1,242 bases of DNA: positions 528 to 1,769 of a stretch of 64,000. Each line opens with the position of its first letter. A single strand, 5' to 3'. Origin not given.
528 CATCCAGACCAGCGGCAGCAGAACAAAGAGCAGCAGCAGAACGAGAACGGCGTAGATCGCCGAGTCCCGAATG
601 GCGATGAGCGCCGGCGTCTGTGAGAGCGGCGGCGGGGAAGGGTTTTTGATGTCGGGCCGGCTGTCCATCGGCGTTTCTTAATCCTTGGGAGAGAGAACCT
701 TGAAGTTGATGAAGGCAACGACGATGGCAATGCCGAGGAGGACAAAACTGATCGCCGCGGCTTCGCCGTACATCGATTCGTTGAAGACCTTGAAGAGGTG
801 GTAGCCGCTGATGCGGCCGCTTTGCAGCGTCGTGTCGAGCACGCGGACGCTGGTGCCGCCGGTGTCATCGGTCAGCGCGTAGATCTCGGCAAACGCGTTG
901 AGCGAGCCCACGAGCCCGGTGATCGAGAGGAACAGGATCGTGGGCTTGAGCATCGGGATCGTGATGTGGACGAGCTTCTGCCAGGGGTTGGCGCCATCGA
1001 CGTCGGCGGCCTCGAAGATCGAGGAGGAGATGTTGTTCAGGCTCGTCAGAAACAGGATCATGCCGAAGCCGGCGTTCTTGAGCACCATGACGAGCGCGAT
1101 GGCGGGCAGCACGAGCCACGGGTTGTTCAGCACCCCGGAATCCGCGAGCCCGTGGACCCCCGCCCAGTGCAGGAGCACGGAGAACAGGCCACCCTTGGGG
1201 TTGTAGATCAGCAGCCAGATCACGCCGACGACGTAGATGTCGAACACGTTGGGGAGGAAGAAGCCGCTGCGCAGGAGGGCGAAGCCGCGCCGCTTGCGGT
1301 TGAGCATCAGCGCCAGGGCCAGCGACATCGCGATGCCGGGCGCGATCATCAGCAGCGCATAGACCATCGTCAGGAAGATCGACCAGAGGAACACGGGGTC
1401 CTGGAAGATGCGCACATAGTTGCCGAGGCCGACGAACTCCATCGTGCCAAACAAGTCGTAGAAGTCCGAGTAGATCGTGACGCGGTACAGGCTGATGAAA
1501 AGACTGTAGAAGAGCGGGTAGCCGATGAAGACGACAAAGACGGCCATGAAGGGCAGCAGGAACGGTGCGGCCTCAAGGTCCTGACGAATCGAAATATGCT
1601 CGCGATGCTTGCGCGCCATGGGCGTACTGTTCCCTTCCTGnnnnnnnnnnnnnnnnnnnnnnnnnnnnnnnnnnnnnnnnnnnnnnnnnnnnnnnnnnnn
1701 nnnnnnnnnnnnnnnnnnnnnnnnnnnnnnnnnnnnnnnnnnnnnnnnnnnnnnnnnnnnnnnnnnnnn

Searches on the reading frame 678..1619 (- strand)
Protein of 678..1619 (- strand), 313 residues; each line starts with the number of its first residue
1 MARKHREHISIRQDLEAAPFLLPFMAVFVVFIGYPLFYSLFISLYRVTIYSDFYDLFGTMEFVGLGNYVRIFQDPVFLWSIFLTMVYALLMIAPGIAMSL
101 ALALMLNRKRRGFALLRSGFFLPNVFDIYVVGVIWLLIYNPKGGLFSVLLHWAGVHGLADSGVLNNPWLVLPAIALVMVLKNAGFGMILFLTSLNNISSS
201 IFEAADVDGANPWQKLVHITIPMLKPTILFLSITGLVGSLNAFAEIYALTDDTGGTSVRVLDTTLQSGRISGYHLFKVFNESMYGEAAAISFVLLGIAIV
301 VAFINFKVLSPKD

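Call 8: search_protein_families(library=pfam, proteins=[window:678-1619:-], max_evalue=1)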
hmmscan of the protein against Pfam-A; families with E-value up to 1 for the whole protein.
window:678-1619:- (313 aa): 1 family
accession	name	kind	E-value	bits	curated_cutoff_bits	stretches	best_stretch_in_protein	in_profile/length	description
PF00528.27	BPD_transp_1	-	2.2e-13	50.8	26.4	1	95-301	1-171/184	Binding-protein-dependent transport system inner membrane component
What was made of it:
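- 678..1619 (-): Partner permease, MalF/SugA-like, 313 aa, too short to hold a MalF-type P2 domain. PF00528 E=2.2e-13 (call 8).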

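Call 10: find_encoding_contigs(protein=window:681-1619:-, flank=10000, max_places=6)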
Protein window:681-1619:- (313 aa): 2 contigs read that carry it; 2 places shown.
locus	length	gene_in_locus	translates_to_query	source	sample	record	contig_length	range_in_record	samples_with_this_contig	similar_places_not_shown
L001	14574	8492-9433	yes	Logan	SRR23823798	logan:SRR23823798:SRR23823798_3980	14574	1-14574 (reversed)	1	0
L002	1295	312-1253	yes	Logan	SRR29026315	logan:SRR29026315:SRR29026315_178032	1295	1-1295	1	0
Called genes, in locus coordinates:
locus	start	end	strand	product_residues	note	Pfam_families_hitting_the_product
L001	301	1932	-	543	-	-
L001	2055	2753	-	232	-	PF07963:N_methyl, PF08334:T2SSG (weak)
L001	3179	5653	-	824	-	PF16561:AMPK1_CBM, PF00128:Alpha-amylase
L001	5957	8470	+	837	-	PF02903:Alpha-amylase_N, PF00128:Alpha-amylase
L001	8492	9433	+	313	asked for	PF00528:BPD_transp_1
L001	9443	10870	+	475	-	PF00528:BPD_transp_1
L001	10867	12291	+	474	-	PF01547:SBP_bac_1, PF13416:SBP_bac_8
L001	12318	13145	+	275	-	PF03602:Cons_hypoth95 (faint), PF01555:N6_N4_Mtase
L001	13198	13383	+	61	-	PF01679:Pmp3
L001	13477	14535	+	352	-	PF00106:adh_short (weak), PF01073:3Beta_HSD, PF01370:Epimerase, PF02719:Polysacc_synt_2, PF04321:RmlD_sub_bind, PF07993:NAD_binding_4, PF08659:KR (weak), PF16363:GDP_Man_Dehyd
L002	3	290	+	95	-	?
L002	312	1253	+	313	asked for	PF00528:BPD_transp_1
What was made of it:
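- Closest known: ABC importers with substrate-binding domains fused to the membrane subunit. Different: Here a CBM fold is inserted in a loop and a separate binding-protein gene is still present (call 10).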

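Call 14: find_homologous_proteins(query=L001:9443-10867:+, max_evalue=0.00001)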
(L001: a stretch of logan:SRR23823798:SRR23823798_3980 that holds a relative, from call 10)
Query L001:9443-10867:+ (475 aa): 864 proteins with E <= 0.00001 among 8000 candidates; the best 120 are listed.
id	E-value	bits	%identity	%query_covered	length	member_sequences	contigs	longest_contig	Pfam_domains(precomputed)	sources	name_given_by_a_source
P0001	0.0e+0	1073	100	100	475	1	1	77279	PF00528.28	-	-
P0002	9.2e-205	699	69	96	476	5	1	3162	PF00528.28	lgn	-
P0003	4.0e-167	575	59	99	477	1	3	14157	PF00528.28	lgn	-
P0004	1.6e-162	560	60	95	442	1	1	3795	PF00528.28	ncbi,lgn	-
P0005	7.4e-162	557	60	98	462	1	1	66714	PF00528.28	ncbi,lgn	-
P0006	7.9e-157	541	55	100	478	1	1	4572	PF00528.28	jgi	-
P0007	7.1e-156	538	56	97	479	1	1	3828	PF00528.28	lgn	-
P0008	7.3e-155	534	54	100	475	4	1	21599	PF00528.28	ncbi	-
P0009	2.1e-154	533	57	91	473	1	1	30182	PF00528.28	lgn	-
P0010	8.0e-154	531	56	93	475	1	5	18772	PF00528.28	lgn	-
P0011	1.1e-151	524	55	93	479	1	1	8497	PF00528.28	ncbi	-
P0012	1.4e-150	520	56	95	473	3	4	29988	PF00528.28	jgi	jgi:multiple sugar transport system permease protein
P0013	1.7e-150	520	55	91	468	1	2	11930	PF00528.28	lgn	-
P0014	6.1e-149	515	54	98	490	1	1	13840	PF00528.28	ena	-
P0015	7.5e-149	515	53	98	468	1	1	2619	PF00528.28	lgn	-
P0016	1.0e-148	514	56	98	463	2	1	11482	PF00528.28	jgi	-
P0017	1.4e-148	514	55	91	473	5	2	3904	PF00528.28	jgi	jgi:multiple sugar transport system permease protein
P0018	3.2e-148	513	53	97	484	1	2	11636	PF00528.28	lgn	-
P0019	8.4e-148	511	52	100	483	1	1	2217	PF00528.28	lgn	-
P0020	1.1e-147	511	54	98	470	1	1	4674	PF00528.28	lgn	-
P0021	2.2e-147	510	53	93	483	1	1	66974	PF00528.28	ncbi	-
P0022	6.3e-147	508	54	97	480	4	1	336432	PF00528.28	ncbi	-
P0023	7.4e-147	508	52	94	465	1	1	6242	PF00528.28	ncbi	-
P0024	5.0e-146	505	57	91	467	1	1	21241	PF00528.28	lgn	-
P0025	2.7e-145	503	54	97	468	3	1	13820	PF00528.28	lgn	-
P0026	8.1e-145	501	54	91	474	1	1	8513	PF00528.28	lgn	-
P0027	8.1e-145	501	54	91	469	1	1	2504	PF00528.28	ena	-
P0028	2.0e-143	497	53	95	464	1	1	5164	PF00528.28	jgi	jgi:multiple sugar transport system permease protein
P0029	7.7e-143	495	53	91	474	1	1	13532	PF00528.28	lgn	-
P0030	3.5e-142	493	54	91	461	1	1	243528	PF00528.28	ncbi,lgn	ncbi:MAG: ABC transporter permease subunit [Sumerlaeia bacterium]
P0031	3.7e-142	493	52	91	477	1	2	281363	PF00528.28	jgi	jgi:multiple sugar transport system permease protein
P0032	1.8e-141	490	53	91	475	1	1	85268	PF00528.28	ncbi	-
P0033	2.9e-141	490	53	100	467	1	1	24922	PF00528.28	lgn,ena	-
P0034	6.3e-141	488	53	96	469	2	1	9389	PF00528.28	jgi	jgi:multiple sugar transport system permease protein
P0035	7.5e-141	488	52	91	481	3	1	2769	PF00528.28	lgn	-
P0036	3.2e-140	486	54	97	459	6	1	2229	PF00528.28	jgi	jgi:multiple sugar transport system permease protein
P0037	4.3e-140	486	54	91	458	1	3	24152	PF00528.28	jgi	jgi:multiple sugar transport system permease protein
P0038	7.9e-140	485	54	93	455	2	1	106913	PF00528.28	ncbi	ncbi:hypothetical protein BH09SUM1_BH09SUM1_08940 [soil metagenome]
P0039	1.4e-139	484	53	92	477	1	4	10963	PF00528.28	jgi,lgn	jgi:multiple sugar transport system permease protein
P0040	2.4e-139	483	51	91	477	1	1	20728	PF00528.28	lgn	-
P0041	1.1e-138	481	52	93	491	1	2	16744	PF00528.28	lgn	-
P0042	7.2e-138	478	52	91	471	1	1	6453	PF00528.28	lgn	-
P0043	3.2e-137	476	52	97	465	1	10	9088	PF00528.28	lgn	-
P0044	4.5e-137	476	55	91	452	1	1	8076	PF00528.28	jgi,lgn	jgi:multiple sugar transport system permease protein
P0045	9.3e-137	475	51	91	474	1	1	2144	PF00528.28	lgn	-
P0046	9.4e-137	475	50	91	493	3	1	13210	PF00528.28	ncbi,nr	ncbi:MAG: ABC transporter permease subunit [Candidatus Sumerlaeia bacterium]|nr:ABC transporter perm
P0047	1.2e-136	474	52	90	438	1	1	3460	PF00528.28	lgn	-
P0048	1.2e-136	474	52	94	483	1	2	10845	PF00528.28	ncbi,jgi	-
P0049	1.5e-136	474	53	91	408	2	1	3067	PF00528.28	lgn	-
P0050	5.8e-136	472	52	96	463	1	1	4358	PF00528.28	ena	-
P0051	1.6e-135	471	54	91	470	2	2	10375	PF00528.28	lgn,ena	-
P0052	1.9e-135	470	50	95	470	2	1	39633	PF00528.28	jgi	-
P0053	2.4e-135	470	49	91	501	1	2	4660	PF00528.28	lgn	-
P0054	2.8e-135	470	53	91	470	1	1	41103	PF00528.28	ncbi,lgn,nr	ncbi:ABC transporter permease subunit [bacterium]|nr:ABC transporter permease subunit [bacterium]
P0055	4.6e-135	469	53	94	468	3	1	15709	PF00528.28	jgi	-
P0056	2.7e-134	467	48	91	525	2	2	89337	PF00528.28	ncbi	ncbi:MAG: carbohydrate ABC transporter permease [Sumerlaeia bacterium]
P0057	3.7e-134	466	50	95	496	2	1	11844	PF00528.28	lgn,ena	-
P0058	1.0e-133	465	49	91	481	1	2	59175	PF00528.28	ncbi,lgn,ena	-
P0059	1.7e-133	464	50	98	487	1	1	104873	PF00528.28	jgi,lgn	-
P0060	2.9e-133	463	49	95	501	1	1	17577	PF00528.28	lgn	-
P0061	1.5e-132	461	50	95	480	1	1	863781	PF02922.25,PF16561.12,PF00528.28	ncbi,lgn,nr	ncbi:ABC transporter permease subunit [bacterium]|nr:ABC transporter permease subunit [bacterium]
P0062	3.9e-132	459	49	95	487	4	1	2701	PF00528.28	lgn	-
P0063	3.3e-131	456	50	91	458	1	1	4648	PF00528.28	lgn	-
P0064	3.7e-131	456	50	95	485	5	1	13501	PF00528.28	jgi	-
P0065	4.5e-131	456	51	94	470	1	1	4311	PF00528.28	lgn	-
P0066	1.9e-130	454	50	91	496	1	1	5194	PF00528.28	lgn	-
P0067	3.3e-130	453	49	91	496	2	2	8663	PF00528.28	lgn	-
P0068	4.9e-130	453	50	95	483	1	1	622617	PF00528.28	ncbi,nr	ncbi:MAG: ABC transporter permease subunit [Candidatus Sumerlaeia bacterium]|nr:ABC transporter perm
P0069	7.4e-130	452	51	91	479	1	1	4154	PF00528.28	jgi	jgi:multiple sugar transport system permease protein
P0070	2.6e-129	450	50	98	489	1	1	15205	PF00528.28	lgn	-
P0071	3.8e-127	443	69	58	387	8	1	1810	PF00528.28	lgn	-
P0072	8.8e-126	439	47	100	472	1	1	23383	PF00528.28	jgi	-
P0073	2.5e-125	437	48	95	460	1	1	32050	PF02922.25,PF16561.12,PF00528.28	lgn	-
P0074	8.0e-125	435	48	100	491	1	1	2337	PF00528.28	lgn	-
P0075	9.6e-125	435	48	91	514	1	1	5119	PF00528.28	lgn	-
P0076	3.8e-123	430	67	60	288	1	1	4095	PF00528.28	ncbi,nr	ncbi:carbohydrate ABC transporter permease, partial [Candidatus Poribacteria bacterium]|nr:carbohydr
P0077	1.4e-122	428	74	51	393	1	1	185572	PF00528.28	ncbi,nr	ncbi:carbohydrate ABC transporter permease [Candidatus Sumerlaeota bacterium]|nr:carbohydrate ABC tr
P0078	1.9e-122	428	49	95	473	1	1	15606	PF02922.25,PF16561.12,PF00528.28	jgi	jgi:multiple sugar transport system permease protein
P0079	3.0e-121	424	47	94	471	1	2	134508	PF02922.25,PF16561.12,PF00528.28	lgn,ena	-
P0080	1.5e-120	421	59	72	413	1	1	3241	PF00528.28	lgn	-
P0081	1.6e-120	421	73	53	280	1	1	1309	PF00528.28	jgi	jgi:multiple sugar transport system permease protein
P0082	1.3e-119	418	73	49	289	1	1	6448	PF00528.28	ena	-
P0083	3.7e-118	413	48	94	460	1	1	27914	PF02922.25,PF16561.12,PF00528.28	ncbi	-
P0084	8.4e-118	412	47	93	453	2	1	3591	PF02922.25,PF16561.12,PF00528.28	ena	-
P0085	2.3e-117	411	49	93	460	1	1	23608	PF02922.25,PF16561.12,PF00528.28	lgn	-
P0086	2.3e-116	408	61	66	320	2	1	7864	PF00528.28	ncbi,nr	ncbi:MAG: carbohydrate ABC transporter permease, partial [Candidatus Sumerlaeia bacterium]|nr:carboh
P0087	6.2e-115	403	48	91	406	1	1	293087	PF00528.28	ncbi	ncbi:MAG: hypothetical protein Kow0059_07160 [Candidatus Sumerlaeia bacterium]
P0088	1.2e-114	402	46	94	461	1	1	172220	PF02922.25,PF16561.12,PF00528.28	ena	-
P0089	2.1e-114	401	45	94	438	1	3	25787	PF02922.25,PF16561.12,PF00528.28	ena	-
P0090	3.1e-114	400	47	95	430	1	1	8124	PF00528.28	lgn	-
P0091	3.1e-114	400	69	53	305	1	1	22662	PF00528.28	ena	-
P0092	7.3e-114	399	46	97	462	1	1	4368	PF16561.12,PF00528.28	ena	-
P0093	8.0e-114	399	45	94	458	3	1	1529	PF02922.25,PF00528.28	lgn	-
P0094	8.3e-114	399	46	97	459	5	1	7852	PF00528.28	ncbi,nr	ncbi:MAG TPA: ABC transporter permease subunit [Blastocatellia bacterium]|nr:ABC transporter permeas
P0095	4.2e-113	397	66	56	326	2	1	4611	PF00528.28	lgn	-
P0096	1.1e-112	395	46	95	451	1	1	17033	PF02922.25,PF16561.12,PF22058.3,PF00528.28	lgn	-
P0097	1.6e-112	395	45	94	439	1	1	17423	PF02922.25,PF16561.12,PF00528.28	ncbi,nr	ncbi:ABC transporter permease subunit [Candidatus Dependentiae bacterium]|nr:ABC transporter permeas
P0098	1.7e-112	395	46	94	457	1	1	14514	PF16561.12,PF00528.28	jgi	jgi:ABC-type glycerol-3-phosphate transport system permease component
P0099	2.7e-112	394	46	95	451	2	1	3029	PF00528.28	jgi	jgi:multiple sugar transport system permease protein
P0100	4.5e-112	393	45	95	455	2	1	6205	PF16561.12,PF00528.28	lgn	-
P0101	4.7e-112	393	46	95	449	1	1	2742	PF00528.28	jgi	jgi:ABC-type glycerol-3-phosphate transport system permease component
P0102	7.6e-112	393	46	95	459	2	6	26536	PF02922.25,PF16561.12,PF00528.28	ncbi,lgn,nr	ncbi:MAG: ABC transporter permease subunit [Candidatus Brocadiae bacterium]|nr:ABC transporter perme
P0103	1.4e-111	392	46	94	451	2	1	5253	PF02922.25,PF16561.12,PF22058.3,PF00528.28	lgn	-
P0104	4.4e-111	390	44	97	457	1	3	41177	PF00528.28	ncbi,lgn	-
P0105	6.4e-111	390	45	97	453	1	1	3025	PF00528.28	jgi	jgi:multiple sugar transport system permease protein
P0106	7.6e-111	389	45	95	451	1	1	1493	PF02922.25,PF16561.12,PF22058.3,PF00528.28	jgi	jgi:multiple sugar transport system permease protein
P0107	8.7e-111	389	44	94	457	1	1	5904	PF02922.25,PF16561.12,PF00528.28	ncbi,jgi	-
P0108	5.4e-110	387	44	94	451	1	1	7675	PF02922.25,PF16561.12,PF22058.3,PF00528.28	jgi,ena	-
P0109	1.0e-109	386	44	99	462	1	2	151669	PF00528.28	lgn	-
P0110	1.3e-109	385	45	95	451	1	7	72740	PF02922.25,PF16561.12,PF22058.3,PF00528.28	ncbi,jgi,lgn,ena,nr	ncbi:MAG TPA: ABC transporter permease subunit [bacterium]|nr:ABC transporter permease subunit [bact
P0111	1.4e-109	385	47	95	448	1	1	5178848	PF02922.25,PF16561.12,PF00528.28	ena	-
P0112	1.6e-109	385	46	92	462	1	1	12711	PF00528.28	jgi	jgi:multiple sugar transport system permease protein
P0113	5.5e-109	383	45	95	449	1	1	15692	PF02922.25,PF16561.12,PF00528.28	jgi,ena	-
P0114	7.8e-109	383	44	95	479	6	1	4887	PF02922.25,PF16561.12,PF00528.28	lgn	-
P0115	8.8e-109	382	44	94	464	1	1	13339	PF02922.25,PF16561.12,PF00528.28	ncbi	-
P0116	1.6e-108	382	44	95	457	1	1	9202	PF00528.28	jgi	jgi:ABC-type glycerol-3-phosphate transport system permease component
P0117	8.5e-108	379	43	92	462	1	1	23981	PF16561.12,PF00528.28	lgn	-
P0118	1.1e-107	379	43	98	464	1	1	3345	PF02922.25,PF16561.12,PF00528.28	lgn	-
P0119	1.4e-107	379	44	94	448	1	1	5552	PF02922.25,PF16561.12,PF22058.3,PF00528.28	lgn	-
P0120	3.4e-107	377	42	98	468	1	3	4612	PF00528.28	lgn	-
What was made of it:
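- Tried and rejected: It worked only with the full-length protein (call 14).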

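Call 16: search_solved_structures(query=P0001, max_evalue=0.001, show_alignments=2)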
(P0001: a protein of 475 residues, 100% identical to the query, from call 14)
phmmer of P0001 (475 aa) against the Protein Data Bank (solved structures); distinct sequences matched with E-value up to 0.001: 8.
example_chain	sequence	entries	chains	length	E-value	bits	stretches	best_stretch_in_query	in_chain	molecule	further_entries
8ja7_B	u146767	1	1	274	2.1e-28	102.5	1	246-474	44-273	Trehalose transport system permease protein SugB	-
7cad_B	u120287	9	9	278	1e-25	93.7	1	250-474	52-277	ABC transporter, permease protein SugB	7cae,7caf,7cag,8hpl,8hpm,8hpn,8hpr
2r6g_G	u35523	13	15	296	1.6e-19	73.3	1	259-474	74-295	Maltose transport system permease protein malG | Maltose transporter subunit; membrane component of ABC superfamily | Binding-protein-dependent transport system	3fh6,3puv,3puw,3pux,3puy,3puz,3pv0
4tqu_N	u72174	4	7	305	8.3e-18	67.6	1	270-475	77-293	AlgM2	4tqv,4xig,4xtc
9bcr_I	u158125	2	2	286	4.9e-15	58.5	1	262-464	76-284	Maltose/maltodextrin transport system permease protein MalG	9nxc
3fh6_F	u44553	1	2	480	0.00017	23.8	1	352-428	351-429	Maltose transport system permease protein malF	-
2r6g_F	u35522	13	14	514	0.00019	23.6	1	352-428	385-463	Maltose transport system permease protein malF | Maltose transporter subunit; membrane component of ABC superfamily | Maltose/maltodextrin transport system perm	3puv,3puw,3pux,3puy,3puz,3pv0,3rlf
9nxc_H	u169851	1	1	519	0.00019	23.6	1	352-428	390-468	Maltose/maltodextrin transport system permease protein MalF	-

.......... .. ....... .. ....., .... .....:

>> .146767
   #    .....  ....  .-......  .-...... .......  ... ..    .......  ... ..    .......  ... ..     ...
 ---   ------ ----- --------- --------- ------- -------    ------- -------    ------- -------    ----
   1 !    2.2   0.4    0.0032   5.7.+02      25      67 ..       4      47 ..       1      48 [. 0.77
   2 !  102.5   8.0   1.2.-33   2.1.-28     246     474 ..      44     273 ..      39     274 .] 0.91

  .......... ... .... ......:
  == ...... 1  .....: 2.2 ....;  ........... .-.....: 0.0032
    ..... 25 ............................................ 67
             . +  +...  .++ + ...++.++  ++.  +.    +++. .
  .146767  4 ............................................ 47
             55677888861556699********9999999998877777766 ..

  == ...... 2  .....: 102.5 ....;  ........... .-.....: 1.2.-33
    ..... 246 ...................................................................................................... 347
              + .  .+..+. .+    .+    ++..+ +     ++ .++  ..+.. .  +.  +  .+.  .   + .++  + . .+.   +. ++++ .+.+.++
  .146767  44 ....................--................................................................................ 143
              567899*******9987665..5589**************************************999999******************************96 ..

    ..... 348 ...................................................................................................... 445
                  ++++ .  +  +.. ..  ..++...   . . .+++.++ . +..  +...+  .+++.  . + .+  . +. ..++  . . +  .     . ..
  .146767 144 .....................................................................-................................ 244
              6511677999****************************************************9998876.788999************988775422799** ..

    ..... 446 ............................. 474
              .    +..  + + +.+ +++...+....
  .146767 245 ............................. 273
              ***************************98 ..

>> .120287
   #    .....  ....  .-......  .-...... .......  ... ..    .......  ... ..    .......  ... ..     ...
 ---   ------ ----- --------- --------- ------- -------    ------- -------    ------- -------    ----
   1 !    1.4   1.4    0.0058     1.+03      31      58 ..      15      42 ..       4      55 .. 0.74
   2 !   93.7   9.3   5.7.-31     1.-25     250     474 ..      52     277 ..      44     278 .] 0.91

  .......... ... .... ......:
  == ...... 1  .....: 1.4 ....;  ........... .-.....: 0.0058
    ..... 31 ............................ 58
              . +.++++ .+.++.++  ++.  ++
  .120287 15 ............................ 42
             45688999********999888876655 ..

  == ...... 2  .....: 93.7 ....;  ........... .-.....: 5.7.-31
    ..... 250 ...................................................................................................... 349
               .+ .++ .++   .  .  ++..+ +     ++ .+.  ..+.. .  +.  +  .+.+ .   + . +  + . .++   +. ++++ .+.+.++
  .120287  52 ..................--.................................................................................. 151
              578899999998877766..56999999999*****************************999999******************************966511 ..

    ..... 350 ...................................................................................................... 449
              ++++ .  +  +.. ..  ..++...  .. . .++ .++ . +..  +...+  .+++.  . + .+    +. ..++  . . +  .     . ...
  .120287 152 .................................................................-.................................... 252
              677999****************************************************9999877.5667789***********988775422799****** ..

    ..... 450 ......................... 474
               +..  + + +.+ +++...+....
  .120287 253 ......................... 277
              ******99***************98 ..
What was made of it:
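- On MalG/SugB-type (CUT1) ABC importer permease, Pfam BPD_transp_1: Precomputed PF00528 hit on the 475-aa product (calls 10, 14). phmmer against PDB: SugB 2.1e-28, MalG 1.6e-19 (call 16).
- Checked: The loop is abnormally long: SugB residues 4-47 align to query 25-67 and SugB 44-273 to query 246-474 (call 16).
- Core matches SugB at 2e-28 and MalG at 1.6e-19, and TM1 also aligns (call 16). The insert is on the face where binding proteins dock in MalFGK2-E and LpqY-SugABC (topology by homology, call 16).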

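Call 28: predict_structure(alignment_id=A1)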
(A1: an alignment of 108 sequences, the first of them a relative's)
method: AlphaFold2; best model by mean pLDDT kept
length: 475 residues; sequences in the alignment: 108
mean_pLDDT: 91.3   pTM: 0.79
mean pLDDT of the five models: 91.3, 89.7, 89.5, 88.9, 88.6
residues with pLDDT >= 90: 355; 70-90: 90; 50-70: 25; < 50: 5
segments of 3 or more residues with pLDDT < 50: 1-3
pLDDT, mean of each block of 10 residues (from residue 1): 55 75 96 95 89 89 94 96 97 97 96 96 97 96 98 97 98 97 97 98 94 98 97 98 96 91 88 95 98 97 97 89 91 94 94 96 96 97 96 95 87 76 67 66 82 90 85 67
secondary structure, 60 per line:
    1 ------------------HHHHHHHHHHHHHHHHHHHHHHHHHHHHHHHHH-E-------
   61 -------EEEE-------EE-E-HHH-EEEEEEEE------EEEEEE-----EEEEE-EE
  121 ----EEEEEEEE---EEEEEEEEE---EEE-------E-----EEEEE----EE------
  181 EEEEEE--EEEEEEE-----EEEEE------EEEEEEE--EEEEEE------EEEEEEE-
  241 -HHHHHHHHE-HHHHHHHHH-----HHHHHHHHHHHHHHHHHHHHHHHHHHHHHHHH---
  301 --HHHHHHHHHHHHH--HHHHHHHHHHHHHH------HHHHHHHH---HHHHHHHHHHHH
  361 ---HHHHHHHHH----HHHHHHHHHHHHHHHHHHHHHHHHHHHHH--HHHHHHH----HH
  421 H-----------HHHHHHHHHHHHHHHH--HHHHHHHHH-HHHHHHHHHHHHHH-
elements in order: H19-51 E68-71 E88-95 E102-107 E113-117 E125-132 E136-144 E148-150 E164-168 E181-186 E189-195 E201-205 E212-218 E221-226 E233-239 H242-249 H252-260 H266-297 H303-315 H318-331 H338-345 H349-360 H364-372 H377-405 H408-414 H433-448 H451-459 H461-474
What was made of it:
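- The full-length model has pTM 0.79, which suggests a defined position relative to the membrane domain (call 28).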

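Call 31: search_solved_structures(query=A1, max_evalue=0.01)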
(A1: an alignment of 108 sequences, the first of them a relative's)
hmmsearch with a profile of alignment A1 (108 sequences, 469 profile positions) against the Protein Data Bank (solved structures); distinct sequences matched with E-value up to 0.01: 12.
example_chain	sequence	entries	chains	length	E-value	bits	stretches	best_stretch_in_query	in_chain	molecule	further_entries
8ja7_B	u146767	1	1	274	1.2e-36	130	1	243-468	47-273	Trehalose transport system permease protein SugB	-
7cad_B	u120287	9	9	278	7.5e-36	127.4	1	245-468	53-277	ABC transporter, permease protein SugB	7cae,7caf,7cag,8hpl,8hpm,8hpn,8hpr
2r6g_G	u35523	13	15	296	4e-32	115.1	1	256-468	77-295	Maltose transport system permease protein malG | Maltose transporter subunit; membrane component of ABC superfamily | Binding-protein-dependent transport system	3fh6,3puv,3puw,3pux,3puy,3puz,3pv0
9bcr_I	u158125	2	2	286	1.2e-26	97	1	257-459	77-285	Maltose/maltodextrin transport system permease protein MalG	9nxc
4tqu_N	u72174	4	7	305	1.8e-22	83.3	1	266-469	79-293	AlgM2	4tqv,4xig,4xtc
3fh6_F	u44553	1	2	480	2.9e-08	36.4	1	352-422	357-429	Maltose transport system permease protein malF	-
2r6g_F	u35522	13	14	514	3.3e-08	36.3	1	352-422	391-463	Maltose transport system permease protein malF | Maltose transporter subunit; membrane component of ABC superfamily | Maltose/maltodextrin transport system perm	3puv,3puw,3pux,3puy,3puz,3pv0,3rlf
9nxc_H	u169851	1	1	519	4.1e-07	32.6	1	352-422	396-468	Maltose/maltodextrin transport system permease protein MalF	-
8y5g_C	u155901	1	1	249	2.8e-05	26.6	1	262-395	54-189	Spermidine/putrescine transport system permease protein PotC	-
8y5f_C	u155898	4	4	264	3.2e-05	26.4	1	262-395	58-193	Spermidine/putrescine transport system permease protein PotC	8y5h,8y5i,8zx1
8ja7_A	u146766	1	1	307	6.2e-05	25.4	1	352-392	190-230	Trehalose transport system permease protein SugA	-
7cad_A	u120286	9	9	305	0.00022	23.6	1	350-391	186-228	ABC sugar transporter, permease component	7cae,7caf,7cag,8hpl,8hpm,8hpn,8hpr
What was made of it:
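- Tried and rejected: PDB profile search with the full-length alignment: only permeases (call 31).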
